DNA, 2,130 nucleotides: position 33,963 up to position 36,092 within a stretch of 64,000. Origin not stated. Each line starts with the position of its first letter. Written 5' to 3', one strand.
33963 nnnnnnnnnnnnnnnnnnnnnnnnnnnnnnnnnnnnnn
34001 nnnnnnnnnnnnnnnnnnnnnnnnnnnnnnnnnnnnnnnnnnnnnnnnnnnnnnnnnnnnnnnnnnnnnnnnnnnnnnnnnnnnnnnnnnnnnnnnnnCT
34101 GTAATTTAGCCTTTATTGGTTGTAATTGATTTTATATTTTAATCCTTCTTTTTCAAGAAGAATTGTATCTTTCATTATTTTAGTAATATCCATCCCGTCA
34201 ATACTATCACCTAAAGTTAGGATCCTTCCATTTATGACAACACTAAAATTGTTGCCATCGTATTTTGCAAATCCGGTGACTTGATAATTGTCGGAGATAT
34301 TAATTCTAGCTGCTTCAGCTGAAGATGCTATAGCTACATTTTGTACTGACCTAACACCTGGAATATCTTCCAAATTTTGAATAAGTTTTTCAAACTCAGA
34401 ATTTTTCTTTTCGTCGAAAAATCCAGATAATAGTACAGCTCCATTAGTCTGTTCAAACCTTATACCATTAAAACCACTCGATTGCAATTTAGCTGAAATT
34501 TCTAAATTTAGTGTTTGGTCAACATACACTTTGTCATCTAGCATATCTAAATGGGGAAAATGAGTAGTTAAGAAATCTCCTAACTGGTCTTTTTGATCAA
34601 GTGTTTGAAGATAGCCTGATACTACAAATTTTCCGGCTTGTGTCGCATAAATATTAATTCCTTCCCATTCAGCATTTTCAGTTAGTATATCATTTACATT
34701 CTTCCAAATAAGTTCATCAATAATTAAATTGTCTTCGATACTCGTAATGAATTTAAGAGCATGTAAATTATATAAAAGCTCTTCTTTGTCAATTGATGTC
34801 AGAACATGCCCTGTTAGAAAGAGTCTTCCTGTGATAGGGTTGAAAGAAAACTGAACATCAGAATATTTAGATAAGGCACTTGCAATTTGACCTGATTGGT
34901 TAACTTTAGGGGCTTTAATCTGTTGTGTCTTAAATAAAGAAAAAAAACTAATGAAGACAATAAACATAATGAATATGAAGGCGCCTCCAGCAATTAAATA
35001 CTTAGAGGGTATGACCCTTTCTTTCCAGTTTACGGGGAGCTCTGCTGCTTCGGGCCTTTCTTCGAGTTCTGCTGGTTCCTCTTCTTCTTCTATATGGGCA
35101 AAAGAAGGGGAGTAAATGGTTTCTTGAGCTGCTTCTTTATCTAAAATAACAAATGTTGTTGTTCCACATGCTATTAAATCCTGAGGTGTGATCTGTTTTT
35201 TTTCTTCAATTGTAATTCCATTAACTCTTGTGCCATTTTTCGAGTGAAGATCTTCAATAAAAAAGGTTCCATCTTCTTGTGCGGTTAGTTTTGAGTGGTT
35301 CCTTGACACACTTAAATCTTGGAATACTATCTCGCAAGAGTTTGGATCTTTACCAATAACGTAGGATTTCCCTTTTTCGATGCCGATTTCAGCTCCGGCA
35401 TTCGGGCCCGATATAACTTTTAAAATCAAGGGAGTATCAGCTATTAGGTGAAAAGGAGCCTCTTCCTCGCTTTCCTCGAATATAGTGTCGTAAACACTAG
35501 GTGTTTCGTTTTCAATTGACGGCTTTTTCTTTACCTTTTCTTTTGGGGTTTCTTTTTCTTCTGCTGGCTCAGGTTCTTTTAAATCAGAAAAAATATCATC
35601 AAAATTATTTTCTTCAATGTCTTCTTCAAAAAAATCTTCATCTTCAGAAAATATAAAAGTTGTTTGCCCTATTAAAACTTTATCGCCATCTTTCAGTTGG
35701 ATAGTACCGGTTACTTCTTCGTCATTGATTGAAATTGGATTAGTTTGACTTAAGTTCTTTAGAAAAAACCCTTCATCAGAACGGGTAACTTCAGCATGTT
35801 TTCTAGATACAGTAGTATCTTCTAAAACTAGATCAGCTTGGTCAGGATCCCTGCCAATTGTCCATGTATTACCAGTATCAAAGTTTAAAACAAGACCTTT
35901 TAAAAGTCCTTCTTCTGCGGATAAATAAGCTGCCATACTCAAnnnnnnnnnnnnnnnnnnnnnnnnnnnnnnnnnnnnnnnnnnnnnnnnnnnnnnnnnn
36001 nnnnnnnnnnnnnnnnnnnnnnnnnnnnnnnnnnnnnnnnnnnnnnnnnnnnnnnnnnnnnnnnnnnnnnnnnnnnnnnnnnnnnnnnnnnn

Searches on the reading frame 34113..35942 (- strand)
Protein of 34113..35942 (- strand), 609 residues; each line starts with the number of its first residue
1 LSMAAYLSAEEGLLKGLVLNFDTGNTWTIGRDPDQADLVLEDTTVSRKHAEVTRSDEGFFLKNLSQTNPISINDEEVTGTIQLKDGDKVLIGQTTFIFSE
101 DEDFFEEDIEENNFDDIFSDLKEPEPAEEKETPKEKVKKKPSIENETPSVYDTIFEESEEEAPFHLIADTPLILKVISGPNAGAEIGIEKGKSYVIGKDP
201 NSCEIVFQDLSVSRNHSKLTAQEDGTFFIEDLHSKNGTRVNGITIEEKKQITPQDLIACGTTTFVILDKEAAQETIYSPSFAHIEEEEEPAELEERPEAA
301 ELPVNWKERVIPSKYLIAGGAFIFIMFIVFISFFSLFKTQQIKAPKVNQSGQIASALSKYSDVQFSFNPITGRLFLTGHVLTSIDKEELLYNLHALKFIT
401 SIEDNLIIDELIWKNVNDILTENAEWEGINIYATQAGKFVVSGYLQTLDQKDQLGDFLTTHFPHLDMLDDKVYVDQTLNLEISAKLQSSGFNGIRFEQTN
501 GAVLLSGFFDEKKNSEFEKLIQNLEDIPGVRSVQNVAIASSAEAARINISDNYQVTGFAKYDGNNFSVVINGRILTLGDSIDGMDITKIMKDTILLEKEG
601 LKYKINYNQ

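Call 79: search_protein_families(library=ncbifam, proteins=[window:34113-35942:-], max_evalue=1)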
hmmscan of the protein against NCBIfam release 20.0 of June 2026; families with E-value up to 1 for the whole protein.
window:34113-35942:- (609 aa): 8 families
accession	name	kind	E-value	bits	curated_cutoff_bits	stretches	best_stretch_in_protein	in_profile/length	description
TIGR02500.1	type_III_yscD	equivalog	2e-51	175.2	86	2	173-607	2-413/413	type III secretion system inner membrane ring subunit SctD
NF049868.1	FhaB_Rv0019c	equivalog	1e-30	106.9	125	2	160-264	65-156/158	FHA domain-containing protein FhaB/FipA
NF041660.2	oxygluDhInhib_OdhI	equivalog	2.5e-22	79.1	200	2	25-98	56-127/130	oxoglutarate dehydrogenase inhibitor Odhl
NF052573.1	HisKinEspAMyxo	equivalog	2.9e-18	65.3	1400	2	27-103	48-124/755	serine histidine kinase EspA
TIGR03354.1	VI_FHA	hypoth_equivalog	2e-13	51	120.25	2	26-94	25-97/420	type VI secretion system-associated FHA domain protein TagH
NF033760.1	gliding_GltG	equivalog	1.6e-09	36.8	650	2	204-278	35-107/650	adventurous gliding motility protein GltG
NF001385.0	PRK00279.2-3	equivalog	0.022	14.3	315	1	381-469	39-115/213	adenylate kinase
NF052403.1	ESX1TransRegEspM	equivalog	0.074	11.9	550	0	184-245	22-79/367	ESX-1 type VII secretion system transcriptional regulator EspM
